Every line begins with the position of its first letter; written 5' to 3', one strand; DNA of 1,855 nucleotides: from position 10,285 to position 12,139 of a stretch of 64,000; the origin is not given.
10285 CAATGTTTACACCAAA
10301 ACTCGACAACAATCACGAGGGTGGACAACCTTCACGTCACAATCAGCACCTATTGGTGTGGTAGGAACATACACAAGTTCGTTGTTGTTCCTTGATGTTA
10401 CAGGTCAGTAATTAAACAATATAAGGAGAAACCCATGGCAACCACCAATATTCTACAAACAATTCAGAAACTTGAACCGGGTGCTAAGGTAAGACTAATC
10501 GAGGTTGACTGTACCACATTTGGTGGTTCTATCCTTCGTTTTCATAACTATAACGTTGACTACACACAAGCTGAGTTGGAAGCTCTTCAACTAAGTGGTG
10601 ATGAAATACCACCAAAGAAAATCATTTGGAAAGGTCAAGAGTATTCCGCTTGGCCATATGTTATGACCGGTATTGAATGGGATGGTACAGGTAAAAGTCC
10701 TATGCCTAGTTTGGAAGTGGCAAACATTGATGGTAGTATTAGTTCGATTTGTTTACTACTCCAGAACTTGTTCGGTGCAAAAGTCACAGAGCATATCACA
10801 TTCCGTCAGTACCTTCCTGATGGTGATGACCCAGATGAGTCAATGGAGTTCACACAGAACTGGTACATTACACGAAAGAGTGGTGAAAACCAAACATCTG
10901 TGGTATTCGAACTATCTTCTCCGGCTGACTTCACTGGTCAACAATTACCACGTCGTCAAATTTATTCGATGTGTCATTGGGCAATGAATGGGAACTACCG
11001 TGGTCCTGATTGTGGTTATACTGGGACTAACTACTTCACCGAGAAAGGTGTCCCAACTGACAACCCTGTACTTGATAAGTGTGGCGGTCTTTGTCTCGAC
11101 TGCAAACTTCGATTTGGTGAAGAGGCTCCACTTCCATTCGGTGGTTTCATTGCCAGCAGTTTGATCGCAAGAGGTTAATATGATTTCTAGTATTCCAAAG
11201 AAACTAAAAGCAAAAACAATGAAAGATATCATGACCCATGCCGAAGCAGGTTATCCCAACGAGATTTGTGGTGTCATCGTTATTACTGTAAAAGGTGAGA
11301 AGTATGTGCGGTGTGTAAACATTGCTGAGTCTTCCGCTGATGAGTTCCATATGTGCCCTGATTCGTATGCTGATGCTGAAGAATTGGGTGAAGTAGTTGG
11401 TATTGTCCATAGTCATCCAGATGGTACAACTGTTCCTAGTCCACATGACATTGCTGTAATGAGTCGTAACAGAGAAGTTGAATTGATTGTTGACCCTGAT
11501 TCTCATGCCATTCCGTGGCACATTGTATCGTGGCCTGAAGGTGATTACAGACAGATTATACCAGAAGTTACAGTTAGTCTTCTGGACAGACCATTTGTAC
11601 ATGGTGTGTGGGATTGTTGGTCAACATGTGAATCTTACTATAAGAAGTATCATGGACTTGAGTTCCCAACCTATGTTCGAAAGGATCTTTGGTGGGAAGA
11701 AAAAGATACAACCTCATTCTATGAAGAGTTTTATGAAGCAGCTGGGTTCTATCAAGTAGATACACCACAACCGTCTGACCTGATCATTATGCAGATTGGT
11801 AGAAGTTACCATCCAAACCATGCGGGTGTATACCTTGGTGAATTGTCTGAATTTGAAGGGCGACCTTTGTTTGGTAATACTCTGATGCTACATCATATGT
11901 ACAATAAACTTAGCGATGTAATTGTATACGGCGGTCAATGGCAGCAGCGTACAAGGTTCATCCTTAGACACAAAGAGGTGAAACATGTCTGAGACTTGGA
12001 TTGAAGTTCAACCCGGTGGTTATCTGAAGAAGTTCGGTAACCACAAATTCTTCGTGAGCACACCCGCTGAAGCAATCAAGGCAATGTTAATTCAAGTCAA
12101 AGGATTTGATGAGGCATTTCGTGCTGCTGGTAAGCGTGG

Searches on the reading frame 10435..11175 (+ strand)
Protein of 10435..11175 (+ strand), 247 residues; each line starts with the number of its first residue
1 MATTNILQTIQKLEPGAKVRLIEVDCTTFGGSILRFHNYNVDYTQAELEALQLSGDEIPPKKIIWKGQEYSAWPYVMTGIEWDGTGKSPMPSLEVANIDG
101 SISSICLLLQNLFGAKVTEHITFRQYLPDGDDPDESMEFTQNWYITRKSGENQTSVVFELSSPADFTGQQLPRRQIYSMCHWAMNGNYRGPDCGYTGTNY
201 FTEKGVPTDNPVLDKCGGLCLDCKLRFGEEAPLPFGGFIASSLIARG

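Call 12: search_protein_families(library=phrogs, proteins=[window:10435-11175:+], max_evalue=0.001)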
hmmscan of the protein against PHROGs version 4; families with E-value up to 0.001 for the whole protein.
window:10435-11175:+ (247 aa): 3 families
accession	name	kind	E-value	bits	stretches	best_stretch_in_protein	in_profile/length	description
phrog_18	-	tail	1.5e-98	332.6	1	4-246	147-383/573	minor tail protein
phrog_4199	-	tail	1.5e-28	101.1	1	61-244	47-230/311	minor tail protein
phrog_2959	-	tail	2.6e-11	44.1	1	7-106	9-92/102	minor tail protein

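Call 55: find_related_loci(query=window:10435-11175:+, collection=viral_contigs, flank=10000)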
Query window:10435-11175:+ (247 aa) in viral_contigs; peptide patterns used: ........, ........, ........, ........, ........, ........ (x = any residue, [..] = any of these).
18 stretches matched a pattern; 12 encode a relative of the query (tblastn E <= 1e-3); 12 distinct loci.
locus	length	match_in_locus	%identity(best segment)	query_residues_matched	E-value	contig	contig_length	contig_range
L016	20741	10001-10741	88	1-247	2e-155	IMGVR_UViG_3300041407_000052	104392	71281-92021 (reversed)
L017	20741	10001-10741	87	1-247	4e-153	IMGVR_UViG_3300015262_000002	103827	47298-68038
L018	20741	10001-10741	85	1-247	1e-149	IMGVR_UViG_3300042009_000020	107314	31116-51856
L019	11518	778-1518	85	1-247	8e-150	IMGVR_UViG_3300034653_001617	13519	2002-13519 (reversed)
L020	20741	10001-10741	85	1-247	8e-150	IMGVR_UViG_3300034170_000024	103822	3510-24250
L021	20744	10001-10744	83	1-247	2e-146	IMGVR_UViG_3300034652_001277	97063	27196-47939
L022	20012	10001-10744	79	1-247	6e-137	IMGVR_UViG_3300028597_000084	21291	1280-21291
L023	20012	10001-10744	79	1-247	6e-137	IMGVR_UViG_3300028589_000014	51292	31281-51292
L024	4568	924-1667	79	1-247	7e-139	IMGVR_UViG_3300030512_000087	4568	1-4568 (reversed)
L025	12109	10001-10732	73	1-244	2e-125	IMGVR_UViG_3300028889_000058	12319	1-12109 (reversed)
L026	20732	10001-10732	73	1-244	3e-125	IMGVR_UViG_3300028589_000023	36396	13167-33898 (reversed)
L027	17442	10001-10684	38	10-243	3e-48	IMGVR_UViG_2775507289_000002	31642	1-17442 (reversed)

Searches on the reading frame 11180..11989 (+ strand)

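Call 12: search_protein_families(library=phrogs, proteins=[window:11180-11989:+], max_evalue=0.001)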
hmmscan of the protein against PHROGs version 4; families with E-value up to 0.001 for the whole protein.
window:11180-11989:+ (270 aa): 10 families
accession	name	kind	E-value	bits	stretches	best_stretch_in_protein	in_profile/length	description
phrog_30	-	tail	4.9e-103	347.4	1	6-268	286-523/544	minor tail protein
phrog_2635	-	tail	2.1e-39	135.4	1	10-158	2-134/135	tail protein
phrog_2552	-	unknown function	1.8e-36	126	1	134-269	3-125/142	-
phrog_28576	-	unknown function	4e-21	76.7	1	46-268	1-193/399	-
phrog_7305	-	unknown function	1.7e-14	54.7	1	12-82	3-73/76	-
phrog_35166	-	unknown function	3.5e-14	53.7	1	17-105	8-96/322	-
phrog_5556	-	tail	1.4e-11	45.5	1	6-94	17-104/148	tail protein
phrog_24556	-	unknown function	3.1e-07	31.5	1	145-223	3-78/86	-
phrog_4199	-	tail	6.6e-06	26.8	1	9-62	235-288/311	minor tail protein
phrog_329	-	tail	8.4e-05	21.9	1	143-222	560-624/949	minor tail protein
